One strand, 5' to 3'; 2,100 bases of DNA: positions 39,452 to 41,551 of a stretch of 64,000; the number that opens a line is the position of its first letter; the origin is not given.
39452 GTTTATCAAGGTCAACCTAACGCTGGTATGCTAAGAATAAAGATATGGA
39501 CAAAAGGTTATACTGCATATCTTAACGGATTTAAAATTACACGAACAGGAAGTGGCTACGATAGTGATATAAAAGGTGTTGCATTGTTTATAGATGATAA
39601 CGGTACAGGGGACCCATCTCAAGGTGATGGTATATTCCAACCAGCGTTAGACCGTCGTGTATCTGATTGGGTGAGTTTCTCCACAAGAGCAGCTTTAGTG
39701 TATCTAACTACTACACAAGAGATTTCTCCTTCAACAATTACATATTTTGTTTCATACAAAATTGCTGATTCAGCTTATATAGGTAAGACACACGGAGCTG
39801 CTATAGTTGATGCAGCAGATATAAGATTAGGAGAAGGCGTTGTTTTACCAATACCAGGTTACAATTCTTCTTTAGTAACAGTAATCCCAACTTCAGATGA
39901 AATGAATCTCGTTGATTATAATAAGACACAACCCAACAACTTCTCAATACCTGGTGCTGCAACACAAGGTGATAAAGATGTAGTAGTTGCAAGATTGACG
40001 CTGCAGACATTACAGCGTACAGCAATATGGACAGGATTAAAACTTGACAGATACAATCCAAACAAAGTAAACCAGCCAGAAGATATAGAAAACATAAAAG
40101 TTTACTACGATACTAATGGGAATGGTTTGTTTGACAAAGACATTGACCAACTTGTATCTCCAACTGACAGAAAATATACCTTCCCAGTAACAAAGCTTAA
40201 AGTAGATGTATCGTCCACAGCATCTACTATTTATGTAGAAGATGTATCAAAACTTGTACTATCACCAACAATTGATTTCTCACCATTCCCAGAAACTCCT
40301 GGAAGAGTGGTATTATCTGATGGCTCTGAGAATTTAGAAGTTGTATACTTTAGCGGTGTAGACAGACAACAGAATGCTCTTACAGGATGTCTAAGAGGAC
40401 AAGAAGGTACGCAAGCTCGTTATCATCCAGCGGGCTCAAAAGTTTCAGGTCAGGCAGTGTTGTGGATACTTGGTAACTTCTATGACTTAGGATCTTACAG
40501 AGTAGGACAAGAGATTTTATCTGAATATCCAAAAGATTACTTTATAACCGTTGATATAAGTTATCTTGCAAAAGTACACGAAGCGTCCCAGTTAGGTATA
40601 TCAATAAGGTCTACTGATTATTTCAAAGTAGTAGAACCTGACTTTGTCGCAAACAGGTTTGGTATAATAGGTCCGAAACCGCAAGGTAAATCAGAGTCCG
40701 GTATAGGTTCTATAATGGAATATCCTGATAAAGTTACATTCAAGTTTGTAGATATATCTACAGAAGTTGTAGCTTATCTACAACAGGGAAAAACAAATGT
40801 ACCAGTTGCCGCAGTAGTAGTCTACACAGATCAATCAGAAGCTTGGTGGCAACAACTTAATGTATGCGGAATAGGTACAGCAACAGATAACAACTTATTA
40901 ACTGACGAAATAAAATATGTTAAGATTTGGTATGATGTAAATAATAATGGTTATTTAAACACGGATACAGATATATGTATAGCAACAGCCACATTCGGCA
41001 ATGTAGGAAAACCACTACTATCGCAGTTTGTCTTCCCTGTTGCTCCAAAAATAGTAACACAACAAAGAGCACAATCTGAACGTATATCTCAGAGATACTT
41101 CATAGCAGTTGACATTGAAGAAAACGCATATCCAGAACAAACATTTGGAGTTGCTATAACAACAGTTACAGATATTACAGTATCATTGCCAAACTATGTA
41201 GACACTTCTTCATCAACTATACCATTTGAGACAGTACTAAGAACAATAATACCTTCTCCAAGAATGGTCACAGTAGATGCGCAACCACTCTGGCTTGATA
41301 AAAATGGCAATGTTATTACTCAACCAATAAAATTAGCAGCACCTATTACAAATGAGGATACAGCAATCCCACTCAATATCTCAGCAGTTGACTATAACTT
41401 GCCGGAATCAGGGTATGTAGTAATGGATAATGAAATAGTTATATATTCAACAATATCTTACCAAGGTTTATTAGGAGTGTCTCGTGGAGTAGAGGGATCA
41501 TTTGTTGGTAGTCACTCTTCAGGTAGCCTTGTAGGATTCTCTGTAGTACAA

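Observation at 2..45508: Giant (>15,168-aa) multi-zone surface protein gene occupying 71% of the window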

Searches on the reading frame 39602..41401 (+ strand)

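Call 6: search_protein_families(library=pfam, proteins=[window:39602-41401:+], max_evalue=0.01)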
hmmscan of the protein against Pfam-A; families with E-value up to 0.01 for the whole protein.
window:39602-41401:+ (600 aa): 1 family
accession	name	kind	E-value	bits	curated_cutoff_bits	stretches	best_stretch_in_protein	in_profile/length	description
PF23666.2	Rcc01698_C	-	0.0032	18.2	27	1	236-281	48-97/98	Rcc01698-like, C-terminal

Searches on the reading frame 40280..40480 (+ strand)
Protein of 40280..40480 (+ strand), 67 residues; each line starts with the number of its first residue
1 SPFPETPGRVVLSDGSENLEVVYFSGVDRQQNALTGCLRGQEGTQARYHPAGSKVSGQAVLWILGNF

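Call 99: search_protein_families(library=pfam, proteins=[window:40280-40480:+], max_evalue=1)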
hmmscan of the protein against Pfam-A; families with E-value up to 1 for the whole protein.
window:40280-40480:+ (67 aa): 1 family
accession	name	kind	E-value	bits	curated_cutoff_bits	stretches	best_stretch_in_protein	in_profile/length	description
PF23666.2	Rcc01698_C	-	9.5e-05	23.1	27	1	10-55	48-97/98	Rcc01698-like, C-terminal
